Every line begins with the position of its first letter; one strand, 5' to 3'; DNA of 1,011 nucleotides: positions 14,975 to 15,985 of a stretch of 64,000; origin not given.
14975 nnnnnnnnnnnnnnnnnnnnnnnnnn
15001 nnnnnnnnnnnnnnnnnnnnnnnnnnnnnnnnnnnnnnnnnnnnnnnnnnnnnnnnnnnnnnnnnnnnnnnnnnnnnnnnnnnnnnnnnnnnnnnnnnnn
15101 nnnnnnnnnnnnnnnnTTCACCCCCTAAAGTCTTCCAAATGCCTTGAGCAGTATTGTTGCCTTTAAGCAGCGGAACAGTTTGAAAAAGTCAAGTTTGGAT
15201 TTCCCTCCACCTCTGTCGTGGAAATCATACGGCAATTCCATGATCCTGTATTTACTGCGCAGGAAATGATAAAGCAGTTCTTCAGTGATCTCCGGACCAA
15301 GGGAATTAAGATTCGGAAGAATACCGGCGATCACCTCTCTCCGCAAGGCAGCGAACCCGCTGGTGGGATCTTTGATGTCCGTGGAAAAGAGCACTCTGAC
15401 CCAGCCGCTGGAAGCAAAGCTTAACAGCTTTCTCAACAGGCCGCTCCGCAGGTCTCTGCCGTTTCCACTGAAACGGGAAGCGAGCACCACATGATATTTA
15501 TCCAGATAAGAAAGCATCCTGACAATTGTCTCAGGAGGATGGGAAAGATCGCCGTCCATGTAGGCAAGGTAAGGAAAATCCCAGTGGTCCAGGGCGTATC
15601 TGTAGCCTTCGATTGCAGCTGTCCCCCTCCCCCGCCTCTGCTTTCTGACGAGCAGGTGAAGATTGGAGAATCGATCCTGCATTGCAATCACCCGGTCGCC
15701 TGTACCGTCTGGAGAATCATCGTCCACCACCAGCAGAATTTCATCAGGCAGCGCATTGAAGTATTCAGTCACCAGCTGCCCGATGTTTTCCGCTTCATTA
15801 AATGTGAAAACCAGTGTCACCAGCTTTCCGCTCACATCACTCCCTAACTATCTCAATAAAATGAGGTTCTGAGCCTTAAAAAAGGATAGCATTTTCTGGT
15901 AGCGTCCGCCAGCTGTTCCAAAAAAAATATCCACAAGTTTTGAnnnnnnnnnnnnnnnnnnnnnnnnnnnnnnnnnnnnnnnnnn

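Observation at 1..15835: Complete-looking polyprenyl-phosphate-sugar glycosylation locus (2x Dpm1-like GT2, kinase plus nucleotidyltransferase, four GT-C modules) with no obvious acceptor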

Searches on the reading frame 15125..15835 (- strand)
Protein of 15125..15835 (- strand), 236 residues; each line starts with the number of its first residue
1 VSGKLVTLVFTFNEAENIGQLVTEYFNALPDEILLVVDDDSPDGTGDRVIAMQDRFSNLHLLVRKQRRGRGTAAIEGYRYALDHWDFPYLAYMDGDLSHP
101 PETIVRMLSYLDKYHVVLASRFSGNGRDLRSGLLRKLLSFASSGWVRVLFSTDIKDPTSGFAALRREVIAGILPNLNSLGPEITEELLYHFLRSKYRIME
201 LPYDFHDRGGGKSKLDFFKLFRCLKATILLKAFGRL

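Call 4: search_protein_families(library=pfam, proteins=[window:15125-15835:-], max_evalue=0.01)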
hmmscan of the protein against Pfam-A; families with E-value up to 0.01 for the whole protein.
window:15125-15835:- (236 aa): 2 families
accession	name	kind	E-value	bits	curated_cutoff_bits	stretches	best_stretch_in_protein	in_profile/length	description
PF00535.33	Glycos_transf_2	-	7.2e-18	65.5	23.3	1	9-169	4-164/168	Glycosyl transferase family 2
PF13641.12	Glyco_tranf_2_3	-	8.6e-06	26.4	27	1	8-168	6-170/230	Glycosyltransferase like family 2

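Call 5: search_protein_families(library=ncbifam, proteins=[window:15125-15835:-], max_evalue=0.01)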
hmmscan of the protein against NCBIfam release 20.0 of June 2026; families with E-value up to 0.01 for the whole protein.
window:15125-15835:- (236 aa): 9 families
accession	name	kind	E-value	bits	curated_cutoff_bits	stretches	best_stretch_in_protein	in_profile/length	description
TIGR04182.1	glyco_TIGR04182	equivalog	2.3e-14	53.5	325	1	6-219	3-205/293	S-layer glycoprotein N-glycosyltransferase AglJ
NF047588.1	GlcsyltransPgfSStrep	equivalog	9.2e-11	41.5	500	1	6-219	4-209/308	glycosyltransferase PgfS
NF041391.1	DPhHxTase_Halo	equivalog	4.2e-09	35.7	375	1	11-219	3-196/213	dolichyl-phosphate hexose transferase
NF058614.1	PPMAGASynPpgS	equivalog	3.5e-08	33.1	370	1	8-204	5-195/226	polyprenyl-phospho-N-acetylgalactosaminyl synthase PpgS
TIGR03937.1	PgaC_IcaA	equivalog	1.1e-05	24.6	422.3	1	7-114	49-153/407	poly-beta-1,6-N-acetyl-D-glucosamine synthase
NF053846.1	glyco_with_XrtP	equivalog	2.7e-05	23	520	1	13-79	51-120/440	XrtP-associated glycosyltransferase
TIGR03469.1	HpnB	hypoth_equivalog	0.0001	21.5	379.25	1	6-121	47-170/386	hopene-associated glycosyltransferase HpnB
NF007986.1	PRK10714.1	equivalog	0.00037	19.6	529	1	11-222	14-217/316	undecaprenyl-phosphate 4-deoxy-4-formamido-L-arabinose transferase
NF047683.1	TeichurnBiosyTuaG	equivalog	0.00047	19.9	400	1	29-116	33-116/252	teichuronic acid biosynthesis protein TuaG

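Call 31: find_homologous_proteins(query=window:15125-15835:-, max_evalue=1e-10)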
Query window:15125-15835:- (236 aa): 3363 proteins with E <= 1e-10 among 4085 candidates; the best 120 are listed.
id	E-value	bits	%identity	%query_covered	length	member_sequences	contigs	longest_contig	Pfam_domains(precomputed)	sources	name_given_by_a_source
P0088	3.0e-154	530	100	100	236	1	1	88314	PF00535.33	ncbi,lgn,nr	ncbi:MAG: glycosyltransferase [Candidatus Wallbacteria bacterium]|nr:glycosyltransferase [Candidatus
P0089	1.6e-46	177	43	94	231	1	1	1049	PF00535.33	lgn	-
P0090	3.9e-45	172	43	94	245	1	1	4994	PF00535.33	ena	-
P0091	1.7e-43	167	42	93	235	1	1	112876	PF13641.13,PF00535.33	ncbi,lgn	-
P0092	2.7e-42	163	41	100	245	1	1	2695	PF00535.33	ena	-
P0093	3.2e-42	163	43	97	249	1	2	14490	PF13641.13,PF00535.33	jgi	jgi:dolichol-phosphate mannosyltransferase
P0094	1.9e-41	160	43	96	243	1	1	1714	PF00535.33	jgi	jgi:dolichol-phosphate mannosyltransferase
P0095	2.6e-41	160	41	94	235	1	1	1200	PF13641.13,PF00535.33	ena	-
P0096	5.5e-41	159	41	97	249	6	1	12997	PF13641.13,PF00535.33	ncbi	-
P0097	1.6e-40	157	41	98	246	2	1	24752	PF00535.33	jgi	jgi:dolichol-phosphate mannosyltransferase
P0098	1.7e-40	157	41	98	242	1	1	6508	PF00535.33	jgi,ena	-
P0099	3.1e-40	156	40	97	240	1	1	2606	PF13641.13,PF00535.33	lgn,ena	-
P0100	4.1e-40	156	39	93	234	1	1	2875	PF13641.13,PF00535.33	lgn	-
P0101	8.6e-40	155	42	91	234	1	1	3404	PF00535.33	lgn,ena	-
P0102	1.0e-39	155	40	94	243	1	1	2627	PF00535.33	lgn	-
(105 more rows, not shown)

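Call 32: find_encoding_contigs(protein=P0091, flank=8000, max_places=2)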
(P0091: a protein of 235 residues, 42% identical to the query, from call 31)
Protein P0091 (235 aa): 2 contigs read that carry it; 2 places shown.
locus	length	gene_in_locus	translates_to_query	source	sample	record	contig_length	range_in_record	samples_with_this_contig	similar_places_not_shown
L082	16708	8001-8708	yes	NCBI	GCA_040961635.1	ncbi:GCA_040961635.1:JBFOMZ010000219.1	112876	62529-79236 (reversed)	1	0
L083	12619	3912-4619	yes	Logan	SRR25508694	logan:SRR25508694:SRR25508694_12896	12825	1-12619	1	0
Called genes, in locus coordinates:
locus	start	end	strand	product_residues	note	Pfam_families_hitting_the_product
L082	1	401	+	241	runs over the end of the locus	PF07963:N_methyl (weak), PF07596:SBP_bac_10 (faint)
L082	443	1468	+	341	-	PF07963:N_methyl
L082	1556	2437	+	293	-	PF07963:N_methyl, PF07596:SBP_bac_10 (faint)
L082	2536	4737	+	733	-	PF00515:TPR_1 (weak), PF13414:TPR_11, PF13424:TPR_12, PF13432:TPR_16, PF14559:TPR_19, PF13414:TPR_11, PF07719:TPR_2, PF13424:TPR_12, +34 more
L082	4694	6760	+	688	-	PF13424:TPR_12, PF13371:TPR_9 (weak), PF13432:TPR_16, PF13432:TPR_16, PF00515:TPR_1, PF13424:TPR_12, PF14559:TPR_19, PF13432:TPR_16, +24 more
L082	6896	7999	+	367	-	PF01075:Glyco_transf_9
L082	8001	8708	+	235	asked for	PF00535:Glycos_transf_2, PF13641:Glyco_tranf_2_3 (weak)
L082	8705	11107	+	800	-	PF09586:YfhO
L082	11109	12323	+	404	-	PF04165:DUF401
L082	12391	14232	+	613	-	PF13231:PMT_2 (weak), PF00515:TPR_1, PF07719:TPR_2, PF13181:TPR_8 (weak), PF13432:TPR_16, PF13414:TPR_11, PF14559:TPR_19 (weak), PF13414:TPR_11, +15 more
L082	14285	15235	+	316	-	PF00515:TPR_1 (weak), PF07719:TPR_2 (weak)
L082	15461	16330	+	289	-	PF01040:UbiA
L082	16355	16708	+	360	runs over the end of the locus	PF04015:DUF362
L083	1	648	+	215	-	?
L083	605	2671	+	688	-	PF13424:TPR_12, PF13371:TPR_9 (weak), PF13432:TPR_16, PF13432:TPR_16, PF00515:TPR_1, PF13424:TPR_12, PF14559:TPR_19, PF13432:TPR_16, +24 more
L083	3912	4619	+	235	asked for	PF00535:Glycos_transf_2, PF13641:Glyco_tranf_2_3 (weak)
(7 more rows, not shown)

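Call 33: find_encoding_contigs(protein=P0093, flank=8000, max_places=2)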
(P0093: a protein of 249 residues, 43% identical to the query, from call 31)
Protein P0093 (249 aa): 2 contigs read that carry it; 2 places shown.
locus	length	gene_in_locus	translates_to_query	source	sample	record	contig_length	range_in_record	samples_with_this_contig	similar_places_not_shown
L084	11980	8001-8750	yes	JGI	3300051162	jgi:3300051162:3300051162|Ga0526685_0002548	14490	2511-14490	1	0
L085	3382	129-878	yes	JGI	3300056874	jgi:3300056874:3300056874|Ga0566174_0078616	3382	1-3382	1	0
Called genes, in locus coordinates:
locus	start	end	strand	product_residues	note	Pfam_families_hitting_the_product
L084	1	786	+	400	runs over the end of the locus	PF00534:Glycos_transf_1 (weak), PF13692:Glyco_trans_1_4 (weak)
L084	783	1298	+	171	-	-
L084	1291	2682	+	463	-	PF00534:Glycos_transf_1, PF13692:Glyco_trans_1_4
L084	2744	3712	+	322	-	PF00535:Glycos_transf_2, PF10111:Glyco_tranf_2_2 (weak)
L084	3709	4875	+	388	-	PF13439:Glyco_transf_4, PF13579:Glyco_trans_4_4, PF00534:Glycos_transf_1, PF13692:Glyco_trans_1_4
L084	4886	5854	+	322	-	PF01073:3Beta_HSD, PF01370:Epimerase, PF02719:Polysacc_synt_2 (faint), PF04321:RmlD_sub_bind, PF05368:NmrA (weak), PF13460:NAD_binding_10, PF16363:GDP_Man_Dehyd, PF07993:NAD_binding_4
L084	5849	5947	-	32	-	-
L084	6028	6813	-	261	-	PF00132:Hexapep, PF14602:Hexapep_2 (weak)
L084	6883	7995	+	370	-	PF01075:Glyco_transf_9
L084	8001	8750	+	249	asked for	PF13641:Glyco_tranf_2_3, PF00535:Glycos_transf_2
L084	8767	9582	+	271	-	PF00398:RrnaAD, PF13649:Methyltransf_25 (weak)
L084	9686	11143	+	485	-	PF01593:Amino_oxidase, PF13450:NAD_binding_8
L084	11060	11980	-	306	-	?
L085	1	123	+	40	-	?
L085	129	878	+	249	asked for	PF13641:Glyco_tranf_2_3, PF00535:Glycos_transf_2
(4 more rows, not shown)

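Call 34: find_encoding_contigs(protein=P0097, flank=8000, max_places=2)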
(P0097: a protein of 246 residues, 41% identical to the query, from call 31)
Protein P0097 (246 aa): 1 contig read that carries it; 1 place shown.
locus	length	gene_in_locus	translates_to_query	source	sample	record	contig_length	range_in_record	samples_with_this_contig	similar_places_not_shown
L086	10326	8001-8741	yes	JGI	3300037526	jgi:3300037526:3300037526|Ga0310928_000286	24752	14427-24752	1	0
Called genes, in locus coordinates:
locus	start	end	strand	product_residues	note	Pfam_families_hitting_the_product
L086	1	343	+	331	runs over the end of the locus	PF00953:Glycos_transf_4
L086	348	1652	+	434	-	PF01266:DAO (weak), PF01494:FAD_binding_3 (weak), PF01593:Amino_oxidase, PF01946:Thi4 (weak), PF12831:FAD_oxidored (weak), PF13450:NAD_binding_8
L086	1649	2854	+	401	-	PF13439:Glyco_transf_4, PF13579:Glyco_trans_4_4, PF00534:Glycos_transf_1, PF13692:Glyco_trans_1_4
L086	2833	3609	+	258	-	PF06750:A24_N_bact, PF01478:Peptidase_A24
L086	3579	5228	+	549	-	PF00672:HAMP (weak), PF00512:HisKA, PF02518:HATPase_c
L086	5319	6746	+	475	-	PF00072:Response_reg, PF00158:Sigma54_activat, PF14532:Sigma54_activ_2, PF00004:AAA (faint), PF07728:AAA_5 (weak), PF25601:AAA_lid_14, PF02954:HTH_8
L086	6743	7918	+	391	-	PF01075:Glyco_transf_9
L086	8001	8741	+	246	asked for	PF00535:Glycos_transf_2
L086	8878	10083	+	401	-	PF00437:T2SSE, PF13191:AAA_16 (weak)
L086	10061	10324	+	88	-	?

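Call 56: search_solved_structures(query=window:15125-15835:-, max_evalue=0.00001, show_alignments=1)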
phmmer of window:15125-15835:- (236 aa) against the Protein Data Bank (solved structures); distinct sequences matched with E-value up to 0.00001: 1.
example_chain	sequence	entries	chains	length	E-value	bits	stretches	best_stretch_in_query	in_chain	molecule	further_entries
5mlz_A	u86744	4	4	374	8e-27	97.7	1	4-226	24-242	Dolichol monophosphate mannose synthase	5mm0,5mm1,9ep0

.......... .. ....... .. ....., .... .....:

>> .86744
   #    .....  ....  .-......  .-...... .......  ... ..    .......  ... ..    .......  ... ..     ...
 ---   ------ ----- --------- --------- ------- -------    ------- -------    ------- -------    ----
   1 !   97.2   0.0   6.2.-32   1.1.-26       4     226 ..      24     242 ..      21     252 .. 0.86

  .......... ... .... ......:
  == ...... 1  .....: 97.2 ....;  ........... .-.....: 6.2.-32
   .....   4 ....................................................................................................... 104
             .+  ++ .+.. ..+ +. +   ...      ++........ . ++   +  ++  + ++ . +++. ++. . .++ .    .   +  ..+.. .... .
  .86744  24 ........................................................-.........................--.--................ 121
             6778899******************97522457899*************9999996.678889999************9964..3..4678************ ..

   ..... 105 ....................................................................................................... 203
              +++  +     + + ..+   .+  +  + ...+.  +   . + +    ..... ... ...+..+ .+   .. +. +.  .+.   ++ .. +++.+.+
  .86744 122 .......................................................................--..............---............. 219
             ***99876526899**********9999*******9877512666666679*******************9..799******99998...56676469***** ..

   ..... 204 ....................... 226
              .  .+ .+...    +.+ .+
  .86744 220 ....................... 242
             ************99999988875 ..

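Call 81: find_related_loci(query=A6, collection=metagenome_contigs, flank=8000)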
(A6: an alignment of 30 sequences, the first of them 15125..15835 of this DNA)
Query A6 (236 aa) in metagenome_contigs; peptide patterns used: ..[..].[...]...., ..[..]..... (x = any residue, [..] = any of these).
600 stretches matched a pattern (row limit reached: there are more); 577 encode a relative of the query (tblastn E <= 1e-3); the best 80 are kept; 80 distinct loci.
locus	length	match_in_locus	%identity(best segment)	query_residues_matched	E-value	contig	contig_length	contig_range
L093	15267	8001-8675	40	11-236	5e-46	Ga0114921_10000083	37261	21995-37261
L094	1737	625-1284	35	4-222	3e-44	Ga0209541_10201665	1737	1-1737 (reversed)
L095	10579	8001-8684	36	4-231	1e-42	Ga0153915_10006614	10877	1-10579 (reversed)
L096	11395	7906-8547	40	4-235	2e-42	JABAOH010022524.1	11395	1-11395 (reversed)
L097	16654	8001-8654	37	4-220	7e-41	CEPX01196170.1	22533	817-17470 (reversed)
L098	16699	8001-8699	36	1-231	5e-41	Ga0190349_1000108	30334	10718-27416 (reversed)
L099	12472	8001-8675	40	4-230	1e-38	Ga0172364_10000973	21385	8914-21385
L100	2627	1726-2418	33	1-231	3e-38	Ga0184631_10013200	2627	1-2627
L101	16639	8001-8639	37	4-216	3e-38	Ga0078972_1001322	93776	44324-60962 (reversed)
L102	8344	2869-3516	37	1-215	8e-37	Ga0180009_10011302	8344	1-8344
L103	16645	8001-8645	38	1-215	1e-36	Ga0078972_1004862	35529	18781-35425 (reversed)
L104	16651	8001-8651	34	1-216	5e-36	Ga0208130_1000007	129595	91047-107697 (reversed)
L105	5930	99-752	37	4-220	3e-36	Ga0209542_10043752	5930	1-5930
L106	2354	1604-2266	33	1-220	1e-35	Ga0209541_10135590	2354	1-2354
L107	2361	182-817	36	6-215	5e-36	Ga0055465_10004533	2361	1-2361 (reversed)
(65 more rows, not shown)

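Call 96: search_protein_families(library=ncbifam, proteins=[L082:6896-7999:+, L084:6883-7995:+, L086:6743-7918:+], max_evalue=0.00001)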
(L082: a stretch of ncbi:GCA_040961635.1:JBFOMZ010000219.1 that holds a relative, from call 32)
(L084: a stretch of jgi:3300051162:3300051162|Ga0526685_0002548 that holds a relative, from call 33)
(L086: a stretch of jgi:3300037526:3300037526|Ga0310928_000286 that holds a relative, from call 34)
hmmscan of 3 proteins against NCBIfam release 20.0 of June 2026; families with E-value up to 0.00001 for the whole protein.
L082:6896-7999:+ (367 aa): 6 families
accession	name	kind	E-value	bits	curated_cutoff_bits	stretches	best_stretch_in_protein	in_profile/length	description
TIGR02193.1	heptsyl_trn_I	equivalog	2.5e-24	86.1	185.3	2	221-362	192-316/320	lipopolysaccharide heptosyltransferase I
TIGR02195.1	heptsyl_trn_II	equivalog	2.6e-22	79.4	134.6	1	194-365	161-337/339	lipopolysaccharide heptosyltransferase II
TIGR02201.1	heptsyl_trn_III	equivalog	1.5e-20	73.6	170.2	2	172-363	148-340/344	putative lipopolysaccharide heptosyltransferase III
NF007742.0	PRK10422.1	equivalog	4.5e-15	55.3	467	2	193-362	171-339/352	lipopolysaccharide core heptosyltransferase RfaQ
NF008204.0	PRK10964.1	equivalog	4.7e-13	49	437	1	182-328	154-295/322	lipopolysaccharide heptosyltransferase RfaC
NF008162.0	PRK10916.1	equivalog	9.8e-12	44.7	569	1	200-316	173-291/348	ADP-heptose--LPS heptosyltransferase RfaF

L084:6883-7995:+ (370 aa): 6 families
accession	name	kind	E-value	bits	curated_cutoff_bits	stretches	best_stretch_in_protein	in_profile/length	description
TIGR02193.1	heptsyl_trn_I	equivalog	1e-20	74.2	185.3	2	122-367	102-318/320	lipopolysaccharide heptosyltransferase I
TIGR02195.1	heptsyl_trn_II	equivalog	7.1e-19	68.1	134.6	1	199-369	162-338/339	lipopolysaccharide heptosyltransferase II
TIGR02201.1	heptsyl_trn_III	equivalog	2.2e-13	50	170.2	1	39-93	2-56/344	putative lipopolysaccharide heptosyltransferase III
NF008162.0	PRK10916.1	equivalog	6e-10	38.8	569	1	200-322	169-293/348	ADP-heptose--LPS heptosyltransferase RfaF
NF007742.0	PRK10422.1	equivalog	3.9e-09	35.8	467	0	37-92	6-61/352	lipopolysaccharide core heptosyltransferase RfaQ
NF008204.0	PRK10964.1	equivalog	2.3e-08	33.5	437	0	201-328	169-291/322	lipopolysaccharide heptosyltransferase RfaC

L086:6743-7918:+ (391 aa): 6 families
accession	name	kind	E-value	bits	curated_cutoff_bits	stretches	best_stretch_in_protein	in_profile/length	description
TIGR02195.1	heptsyl_trn_II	equivalog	9.2e-24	84.2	134.6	1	210-383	161-338/339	lipopolysaccharide heptosyltransferase II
TIGR02193.1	heptsyl_trn_I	equivalog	7.5e-21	74.7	185.3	2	223-382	180-319/320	lipopolysaccharide heptosyltransferase I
TIGR02201.1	heptsyl_trn_III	equivalog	5.8e-20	71.6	170.2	1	50-334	1-291/344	putative lipopolysaccharide heptosyltransferase III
NF007742.0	PRK10422.1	equivalog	1.6e-14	53.5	467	1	238-335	196-294/352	lipopolysaccharide core heptosyltransferase RfaQ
NF008162.0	PRK10916.1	equivalog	9e-12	44.8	569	1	212-333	169-291/348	ADP-heptose--LPS heptosyltransferase RfaF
NF008204.0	PRK10964.1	equivalog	2.2e-09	36.9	437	0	237-348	190-298/322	lipopolysaccharide heptosyltransferase RfaC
